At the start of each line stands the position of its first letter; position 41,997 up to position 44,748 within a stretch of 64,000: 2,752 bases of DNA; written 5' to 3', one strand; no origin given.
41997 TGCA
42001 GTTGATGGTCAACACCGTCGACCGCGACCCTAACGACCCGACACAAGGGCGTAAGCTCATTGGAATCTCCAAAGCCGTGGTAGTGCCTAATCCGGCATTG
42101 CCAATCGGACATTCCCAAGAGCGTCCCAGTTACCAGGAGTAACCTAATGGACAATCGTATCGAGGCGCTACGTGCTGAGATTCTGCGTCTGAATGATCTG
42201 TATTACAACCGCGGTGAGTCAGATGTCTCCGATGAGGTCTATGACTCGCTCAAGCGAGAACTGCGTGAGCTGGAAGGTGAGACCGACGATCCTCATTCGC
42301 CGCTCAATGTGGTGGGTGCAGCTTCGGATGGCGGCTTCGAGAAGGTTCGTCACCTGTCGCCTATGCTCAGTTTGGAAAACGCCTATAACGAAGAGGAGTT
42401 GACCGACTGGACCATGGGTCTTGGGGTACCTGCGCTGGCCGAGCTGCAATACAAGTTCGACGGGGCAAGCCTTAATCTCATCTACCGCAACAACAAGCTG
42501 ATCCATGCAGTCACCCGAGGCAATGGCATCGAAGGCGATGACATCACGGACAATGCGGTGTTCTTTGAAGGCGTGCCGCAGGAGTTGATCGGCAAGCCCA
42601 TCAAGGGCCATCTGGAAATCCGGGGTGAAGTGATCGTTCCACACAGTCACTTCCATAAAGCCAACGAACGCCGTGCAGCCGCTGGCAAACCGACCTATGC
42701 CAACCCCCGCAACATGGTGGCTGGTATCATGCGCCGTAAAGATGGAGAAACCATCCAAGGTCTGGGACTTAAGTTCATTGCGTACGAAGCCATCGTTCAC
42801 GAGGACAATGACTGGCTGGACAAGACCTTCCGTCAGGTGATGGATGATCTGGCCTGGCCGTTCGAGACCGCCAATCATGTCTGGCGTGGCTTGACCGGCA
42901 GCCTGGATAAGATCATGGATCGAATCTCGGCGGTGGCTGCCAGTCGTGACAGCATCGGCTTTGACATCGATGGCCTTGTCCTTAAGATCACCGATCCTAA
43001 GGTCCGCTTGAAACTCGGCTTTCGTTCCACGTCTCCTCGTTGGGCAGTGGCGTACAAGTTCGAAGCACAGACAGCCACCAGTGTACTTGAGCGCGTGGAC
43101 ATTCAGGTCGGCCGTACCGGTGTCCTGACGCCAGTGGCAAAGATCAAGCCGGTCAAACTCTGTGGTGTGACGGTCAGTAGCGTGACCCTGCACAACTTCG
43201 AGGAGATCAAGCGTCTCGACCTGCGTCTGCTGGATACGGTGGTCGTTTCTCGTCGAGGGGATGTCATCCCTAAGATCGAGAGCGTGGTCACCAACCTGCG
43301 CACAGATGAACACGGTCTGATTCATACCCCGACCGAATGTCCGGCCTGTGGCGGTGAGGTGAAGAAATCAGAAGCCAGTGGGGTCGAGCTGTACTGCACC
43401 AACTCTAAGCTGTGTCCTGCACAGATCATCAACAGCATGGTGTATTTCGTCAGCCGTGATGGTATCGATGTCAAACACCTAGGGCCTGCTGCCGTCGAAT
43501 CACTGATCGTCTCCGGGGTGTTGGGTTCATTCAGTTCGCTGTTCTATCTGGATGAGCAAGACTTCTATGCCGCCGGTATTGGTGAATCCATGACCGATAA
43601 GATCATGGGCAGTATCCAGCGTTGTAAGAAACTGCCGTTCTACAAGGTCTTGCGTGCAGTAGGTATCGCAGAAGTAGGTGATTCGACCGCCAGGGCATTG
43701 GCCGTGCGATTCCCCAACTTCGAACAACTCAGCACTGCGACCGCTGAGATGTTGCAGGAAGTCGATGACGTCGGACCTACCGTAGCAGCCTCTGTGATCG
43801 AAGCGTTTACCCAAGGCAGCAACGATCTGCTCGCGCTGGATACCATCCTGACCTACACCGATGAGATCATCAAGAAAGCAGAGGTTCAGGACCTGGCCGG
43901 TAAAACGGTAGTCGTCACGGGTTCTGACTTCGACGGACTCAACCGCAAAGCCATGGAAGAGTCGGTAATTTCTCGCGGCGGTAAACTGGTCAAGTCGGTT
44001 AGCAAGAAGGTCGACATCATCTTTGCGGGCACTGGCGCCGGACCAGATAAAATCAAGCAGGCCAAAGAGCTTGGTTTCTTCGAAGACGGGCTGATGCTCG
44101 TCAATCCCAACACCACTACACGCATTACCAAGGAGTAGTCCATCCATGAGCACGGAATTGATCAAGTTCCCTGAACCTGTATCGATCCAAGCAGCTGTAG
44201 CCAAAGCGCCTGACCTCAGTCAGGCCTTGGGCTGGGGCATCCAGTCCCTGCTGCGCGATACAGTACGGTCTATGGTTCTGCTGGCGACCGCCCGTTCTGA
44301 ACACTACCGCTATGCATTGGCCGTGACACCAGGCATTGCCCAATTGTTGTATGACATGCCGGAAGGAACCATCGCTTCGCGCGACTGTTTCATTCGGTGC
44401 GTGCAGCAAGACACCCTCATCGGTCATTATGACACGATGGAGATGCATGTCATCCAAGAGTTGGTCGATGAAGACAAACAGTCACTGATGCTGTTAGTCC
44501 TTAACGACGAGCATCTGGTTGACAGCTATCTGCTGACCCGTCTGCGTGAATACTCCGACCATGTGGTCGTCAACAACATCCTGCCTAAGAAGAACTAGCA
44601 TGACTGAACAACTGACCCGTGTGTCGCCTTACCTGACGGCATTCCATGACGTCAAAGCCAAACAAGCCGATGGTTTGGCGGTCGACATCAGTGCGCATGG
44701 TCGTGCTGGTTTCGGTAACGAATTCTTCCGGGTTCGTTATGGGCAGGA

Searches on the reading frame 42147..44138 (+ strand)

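Call 10: search_protein_families(library=phrogs, proteins=[window:42147-44138:+], max_evalue=0.001)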
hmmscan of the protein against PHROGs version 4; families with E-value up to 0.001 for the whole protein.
window:42147-44138:+ (663 aa): 5 families
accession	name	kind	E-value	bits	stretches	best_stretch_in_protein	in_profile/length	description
phrog_3869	-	DNA, RNA and nucleotide metabolism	4.1e-176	588.3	1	3-643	7-640/656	NAD-dependent DNA ligase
phrog_3359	-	DNA, RNA and nucleotide metabolism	5.7e-53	181.2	1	7-381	3-323/325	NAD-dependent DNA ligase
phrog_3498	-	DNA, RNA and nucleotide metabolism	1.3e-30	108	1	392-643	3-240/256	NAD-dependent DNA ligase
phrog_2561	-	DNA, RNA and nucleotide metabolism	1.3e-08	36.3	1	551-643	70-147/167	DNA ligase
phrog_3989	-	unknown function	1e-05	26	1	567-631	193-254/296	-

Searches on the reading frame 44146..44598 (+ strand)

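Call 59: search_protein_families(library=pfam, alignment_id=A5, max_evalue=0.001)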
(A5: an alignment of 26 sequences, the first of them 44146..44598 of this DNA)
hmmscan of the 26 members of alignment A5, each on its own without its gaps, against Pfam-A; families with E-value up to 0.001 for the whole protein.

A. member 1, window:44146-44598:+ (150 aa): 0 families

B. families by the number of members that match (of 26 scanned): 6 families
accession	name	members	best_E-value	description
PF00186.24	DHFR_1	1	8.2e-31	Dihydrofolate reductase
PF25613.1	DUF7941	1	7.4e-12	Family of unknown function (DUF7941)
PF14528.11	LAGLIDADG_3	1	1.4e-11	LAGLIDADG-like domain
PF22751.1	DUF488-N3a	1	7.4e-09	Active DUF488-N3 subclade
PF00271.37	Helicase_C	1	2.3e-05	Helicase conserved C-terminal domain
PF04851.21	ResIII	1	0.0007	Type III restriction enzyme, res subunit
